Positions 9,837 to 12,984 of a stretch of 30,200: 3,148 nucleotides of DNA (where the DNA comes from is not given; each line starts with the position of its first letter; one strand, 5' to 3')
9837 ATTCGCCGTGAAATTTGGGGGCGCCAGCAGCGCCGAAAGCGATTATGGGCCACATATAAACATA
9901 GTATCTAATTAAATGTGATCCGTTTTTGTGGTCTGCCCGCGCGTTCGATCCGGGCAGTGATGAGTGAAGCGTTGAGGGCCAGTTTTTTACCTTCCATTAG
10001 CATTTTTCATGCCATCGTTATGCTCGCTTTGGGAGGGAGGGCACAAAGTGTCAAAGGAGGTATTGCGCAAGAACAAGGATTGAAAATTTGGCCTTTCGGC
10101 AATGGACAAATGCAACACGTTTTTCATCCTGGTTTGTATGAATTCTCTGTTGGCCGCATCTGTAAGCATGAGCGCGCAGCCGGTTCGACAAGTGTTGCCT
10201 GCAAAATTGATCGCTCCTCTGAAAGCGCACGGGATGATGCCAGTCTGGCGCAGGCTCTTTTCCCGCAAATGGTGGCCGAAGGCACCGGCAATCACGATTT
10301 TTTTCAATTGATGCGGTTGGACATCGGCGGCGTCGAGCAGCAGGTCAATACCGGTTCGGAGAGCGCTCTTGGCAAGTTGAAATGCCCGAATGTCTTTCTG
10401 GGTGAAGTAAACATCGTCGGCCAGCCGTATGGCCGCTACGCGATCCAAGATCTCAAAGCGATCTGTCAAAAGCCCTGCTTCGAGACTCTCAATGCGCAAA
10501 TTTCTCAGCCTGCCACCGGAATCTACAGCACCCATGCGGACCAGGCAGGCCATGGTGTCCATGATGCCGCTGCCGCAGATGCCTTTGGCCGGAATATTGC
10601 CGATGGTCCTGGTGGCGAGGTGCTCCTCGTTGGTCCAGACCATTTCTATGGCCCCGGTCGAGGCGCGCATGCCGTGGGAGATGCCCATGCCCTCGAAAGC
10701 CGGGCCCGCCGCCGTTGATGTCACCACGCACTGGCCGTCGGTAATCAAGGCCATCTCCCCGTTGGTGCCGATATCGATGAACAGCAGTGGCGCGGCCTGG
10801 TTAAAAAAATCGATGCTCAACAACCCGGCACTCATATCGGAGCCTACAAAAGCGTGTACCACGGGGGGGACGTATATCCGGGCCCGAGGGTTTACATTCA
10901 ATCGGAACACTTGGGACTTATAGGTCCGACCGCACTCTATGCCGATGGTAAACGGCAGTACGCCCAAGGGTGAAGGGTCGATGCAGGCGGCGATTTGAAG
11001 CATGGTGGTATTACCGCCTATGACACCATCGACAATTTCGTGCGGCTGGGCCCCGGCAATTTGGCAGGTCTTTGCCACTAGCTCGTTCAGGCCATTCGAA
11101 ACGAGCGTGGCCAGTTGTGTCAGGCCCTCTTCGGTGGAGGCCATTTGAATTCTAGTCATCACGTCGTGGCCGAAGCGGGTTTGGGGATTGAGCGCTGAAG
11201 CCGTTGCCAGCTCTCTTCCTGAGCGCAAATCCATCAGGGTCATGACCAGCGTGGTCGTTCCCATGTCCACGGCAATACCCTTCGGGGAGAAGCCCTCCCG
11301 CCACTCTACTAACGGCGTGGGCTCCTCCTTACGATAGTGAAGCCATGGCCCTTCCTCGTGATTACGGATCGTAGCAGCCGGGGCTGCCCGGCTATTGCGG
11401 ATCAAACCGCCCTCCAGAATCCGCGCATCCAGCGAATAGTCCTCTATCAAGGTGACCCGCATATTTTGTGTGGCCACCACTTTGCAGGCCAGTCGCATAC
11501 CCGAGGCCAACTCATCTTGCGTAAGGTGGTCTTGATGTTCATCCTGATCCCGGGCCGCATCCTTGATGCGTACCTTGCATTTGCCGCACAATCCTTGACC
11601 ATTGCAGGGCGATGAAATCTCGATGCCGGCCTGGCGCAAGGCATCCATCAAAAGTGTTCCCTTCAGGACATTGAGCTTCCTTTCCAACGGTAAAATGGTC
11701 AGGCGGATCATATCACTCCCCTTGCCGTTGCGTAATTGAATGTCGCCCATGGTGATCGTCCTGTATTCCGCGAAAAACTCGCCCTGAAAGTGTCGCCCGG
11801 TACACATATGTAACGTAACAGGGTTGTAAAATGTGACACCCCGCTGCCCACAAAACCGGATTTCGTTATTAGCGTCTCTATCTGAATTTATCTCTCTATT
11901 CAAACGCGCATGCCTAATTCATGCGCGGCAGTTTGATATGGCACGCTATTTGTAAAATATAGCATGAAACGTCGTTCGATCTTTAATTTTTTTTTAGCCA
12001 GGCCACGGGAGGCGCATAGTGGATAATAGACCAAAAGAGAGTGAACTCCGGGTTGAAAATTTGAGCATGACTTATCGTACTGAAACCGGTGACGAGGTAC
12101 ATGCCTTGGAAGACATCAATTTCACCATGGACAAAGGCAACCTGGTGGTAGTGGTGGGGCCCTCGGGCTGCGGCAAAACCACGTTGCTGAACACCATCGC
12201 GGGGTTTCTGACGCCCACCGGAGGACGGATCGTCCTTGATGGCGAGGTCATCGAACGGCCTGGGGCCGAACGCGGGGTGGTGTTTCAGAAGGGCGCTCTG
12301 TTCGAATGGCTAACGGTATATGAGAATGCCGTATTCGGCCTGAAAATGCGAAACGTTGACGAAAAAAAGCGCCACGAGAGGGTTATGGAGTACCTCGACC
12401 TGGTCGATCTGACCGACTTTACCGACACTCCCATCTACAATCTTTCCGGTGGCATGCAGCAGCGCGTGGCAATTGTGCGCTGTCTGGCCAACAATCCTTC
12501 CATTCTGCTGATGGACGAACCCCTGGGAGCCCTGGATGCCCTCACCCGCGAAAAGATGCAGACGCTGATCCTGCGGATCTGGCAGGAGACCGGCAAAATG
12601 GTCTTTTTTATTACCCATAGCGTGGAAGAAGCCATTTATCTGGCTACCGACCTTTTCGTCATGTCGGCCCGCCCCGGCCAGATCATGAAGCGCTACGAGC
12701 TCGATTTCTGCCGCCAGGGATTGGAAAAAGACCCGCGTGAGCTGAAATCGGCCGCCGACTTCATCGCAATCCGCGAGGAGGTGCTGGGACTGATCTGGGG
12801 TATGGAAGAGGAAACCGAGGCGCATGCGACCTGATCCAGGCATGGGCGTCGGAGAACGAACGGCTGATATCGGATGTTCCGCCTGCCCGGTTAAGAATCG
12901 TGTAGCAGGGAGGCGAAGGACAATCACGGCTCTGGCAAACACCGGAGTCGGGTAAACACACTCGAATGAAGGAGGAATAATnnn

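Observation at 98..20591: Candidate undescribed anaerobic pathway for N-methylated taurines: demethylation modules physically joined to Xsc desulfonation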

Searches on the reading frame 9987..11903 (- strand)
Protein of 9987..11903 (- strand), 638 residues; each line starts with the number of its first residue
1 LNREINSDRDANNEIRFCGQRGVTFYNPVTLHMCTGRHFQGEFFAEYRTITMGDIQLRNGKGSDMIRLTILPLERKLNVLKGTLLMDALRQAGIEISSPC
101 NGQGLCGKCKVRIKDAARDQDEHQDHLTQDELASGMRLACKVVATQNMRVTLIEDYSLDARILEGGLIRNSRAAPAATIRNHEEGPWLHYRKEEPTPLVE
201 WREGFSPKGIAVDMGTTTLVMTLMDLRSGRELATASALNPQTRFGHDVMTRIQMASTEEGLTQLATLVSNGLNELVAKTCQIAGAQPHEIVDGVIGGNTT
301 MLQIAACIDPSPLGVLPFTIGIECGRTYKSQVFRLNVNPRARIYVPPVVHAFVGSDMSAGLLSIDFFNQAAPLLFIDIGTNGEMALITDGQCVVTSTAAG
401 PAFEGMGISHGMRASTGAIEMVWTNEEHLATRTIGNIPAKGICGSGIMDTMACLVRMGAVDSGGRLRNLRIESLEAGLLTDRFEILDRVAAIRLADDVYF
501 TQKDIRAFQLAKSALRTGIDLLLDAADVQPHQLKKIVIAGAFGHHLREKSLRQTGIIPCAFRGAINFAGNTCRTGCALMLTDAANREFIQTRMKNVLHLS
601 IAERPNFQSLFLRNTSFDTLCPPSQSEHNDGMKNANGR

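Call 3: search_protein_families(library=pfam, proteins=[window:9987-11903:-])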
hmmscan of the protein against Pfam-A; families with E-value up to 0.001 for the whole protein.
window:9987-11903:- (638 aa): 3 families
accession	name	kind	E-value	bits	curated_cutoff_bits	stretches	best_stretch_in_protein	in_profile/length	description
PF14574.11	RACo_C_ter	-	7.1e-63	212.5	27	1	373-617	3-249/261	C-terminal domain of RACo the ASKHA domain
PF17651.6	Raco_middle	-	2.9e-46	157.5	26.8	1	209-366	2-160/163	RACo middle region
PF00111.32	Fer2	-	4.1e-11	43.1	21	1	72-144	5-76/77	2Fe-2S iron-sulfur cluster binding domain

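Call 49: search_protein_families(library=ncbifam, proteins=[window:9987-11903:-], max_evalue=1e-10)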
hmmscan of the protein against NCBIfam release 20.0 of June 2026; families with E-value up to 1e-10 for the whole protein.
window:9987-11903:- (638 aa): 3 families
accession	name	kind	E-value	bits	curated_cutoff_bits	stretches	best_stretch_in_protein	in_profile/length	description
NF040756.1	corr_regen_AcsV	exception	9e-99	331.6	800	2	208-611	210-617/632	corrinoid activation/regeneration protein AcsV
TIGR04270.1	Rama_corrin_act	subfamily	3.4e-31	108.2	500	1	209-618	2-417/534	methylamine methyltransferase corrinoid protein reductive activase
TIGR01941.1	nqrF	equivalog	3.1e-15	56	295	1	73-172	40-139/405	NADH:ubiquinone reductase (Na(+)-transporting) subunit F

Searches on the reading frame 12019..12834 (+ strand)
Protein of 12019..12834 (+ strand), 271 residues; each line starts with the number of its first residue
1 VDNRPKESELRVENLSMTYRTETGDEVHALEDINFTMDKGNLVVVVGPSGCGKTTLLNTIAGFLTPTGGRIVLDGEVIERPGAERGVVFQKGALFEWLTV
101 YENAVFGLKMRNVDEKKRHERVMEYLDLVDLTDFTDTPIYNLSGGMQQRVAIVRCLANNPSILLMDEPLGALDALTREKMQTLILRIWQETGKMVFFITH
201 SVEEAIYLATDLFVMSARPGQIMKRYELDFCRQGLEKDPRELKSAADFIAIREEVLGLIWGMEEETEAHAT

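Call 3: search_protein_families(library=pfam, proteins=[window:12019-12834:+])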
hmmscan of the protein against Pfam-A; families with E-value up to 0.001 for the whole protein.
window:12019-12834:+ (271 aa): 9 families
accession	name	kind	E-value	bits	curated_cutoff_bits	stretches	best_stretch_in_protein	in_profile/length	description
PF00005.33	ABC_tran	-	3.5e-36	125.3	25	1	30-169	1-136/137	ABC transporter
PF13304.12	AAA_21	-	2.1e-06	28.4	27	0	42-76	1-52/304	AAA domain, putative AbiEii toxin, Type IV TA system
PF13476.12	AAA_23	-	2.3e-05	25.5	27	1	31-65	13-44/201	AAA domain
PF03193.22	RsgA_GTPase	-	7.6e-05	23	30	1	18-62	85-128/174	RsgA GTPase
PF13191.12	AAA_16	-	0.00012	23.1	32.6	1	39-76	23-59/167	AAA ATPase domain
PF13555.12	AAA_29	-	0.00051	20.2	27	1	34-68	16-50/61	P-loop containing region of AAA domain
PF09818.15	ABC_ATPase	-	0.00062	19.3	23.2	0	138-191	154-207/283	P-loop domain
PF13401.12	AAA_22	-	0.00065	20.5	27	0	40-67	5-32/130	AAA domain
PF13521.12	AAA_28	-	0.00077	20.1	27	0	43-62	2-21/164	AAA domain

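Call 8: search_protein_families(library=ncbifam, proteins=[window:12019-12834:+], max_evalue=1e-10)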
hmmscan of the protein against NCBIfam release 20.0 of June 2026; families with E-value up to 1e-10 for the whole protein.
window:12019-12834:+ (271 aa): 169 families (the best 25 are shown)
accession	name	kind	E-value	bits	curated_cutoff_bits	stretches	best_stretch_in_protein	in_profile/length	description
NF008421.0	PRK11248.1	equivalog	1.3e-89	300.1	357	1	11-261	3-249/255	taurine ABC transporter ATP-binding subunit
NF040729.1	ABC_ATP_SaoA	equivalog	7.2e-67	225.4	360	1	10-233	2-224/248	ABC transporter ATP-binding protein SaoA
TIGR01184.1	ntrCD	subfamily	6.6e-59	199.3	291.8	1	30-256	1-227/230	nitrate ABC transporter ATP-binding protein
TIGR03265.1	PhnT2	equivalog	4.1e-55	187.4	457.7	1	21-217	11-210/353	putative 2-aminoethylphosphonate ABC transporter ATP-binding protein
TIGR01187.1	potA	subfamily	7e-55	186.4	355.6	1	46-222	2-179/325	polyamine ABC transporter ATP-binding protein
NF006987.0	PRK09452.1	equivalog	2.5e-54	184.4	482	1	23-222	26-226/378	spermidine/putrescine ABC transporter ATP-binding protein PotA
NF043075.1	MMSYN1_0197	equivalog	7.9e-53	179.6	550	1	25-217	13-208/341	spermidine/putrescine ABC transporter ATP-binding protein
TIGR01186.1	proV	subfamily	1.2e-51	176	326.6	1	28-217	7-205/363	betaine/proline/choline family ABC transporter ATP-binding protein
TIGR00968.1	3a0106s01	subfamily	1.2e-50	172.3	342.75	1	26-217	12-206/237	sulfate ABC transporter ATP-binding protein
NF008513.0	PRK11432.1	equivalog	2.5e-48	164.8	496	1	28-225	20-218/351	ferric ABC transporter ATP-binding protein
NF040840.2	tungstate_WtpC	equivalog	6.2e-48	163.8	440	1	10-217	2-206/347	tungstate ABC transporter ATP-binding protein WtpC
TIGR03258.1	PhnT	equivalog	8.4e-48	163.2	499.15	1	8-222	7-218/359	2-aminoethylphosphonate ABC transport system ATP-binding subunit PhnT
NF008621.0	PRK11607.1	equivalog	2.4e-47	161.5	613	1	16-216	21-224/377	putrescine ABC transporter ATP-binding subunit PotG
NF008653.0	PRK11650.1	subfamily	1.4e-46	159.2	432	1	10-217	4-210/357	sn-glycerol-3-phosphate ABC transporter ATP-binding protein UgpC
TIGR04521.1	ECF_ATPase_2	equivalog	3.3e-46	157.6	330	1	11-223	2-224/279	energy-coupling factor transporter ATPase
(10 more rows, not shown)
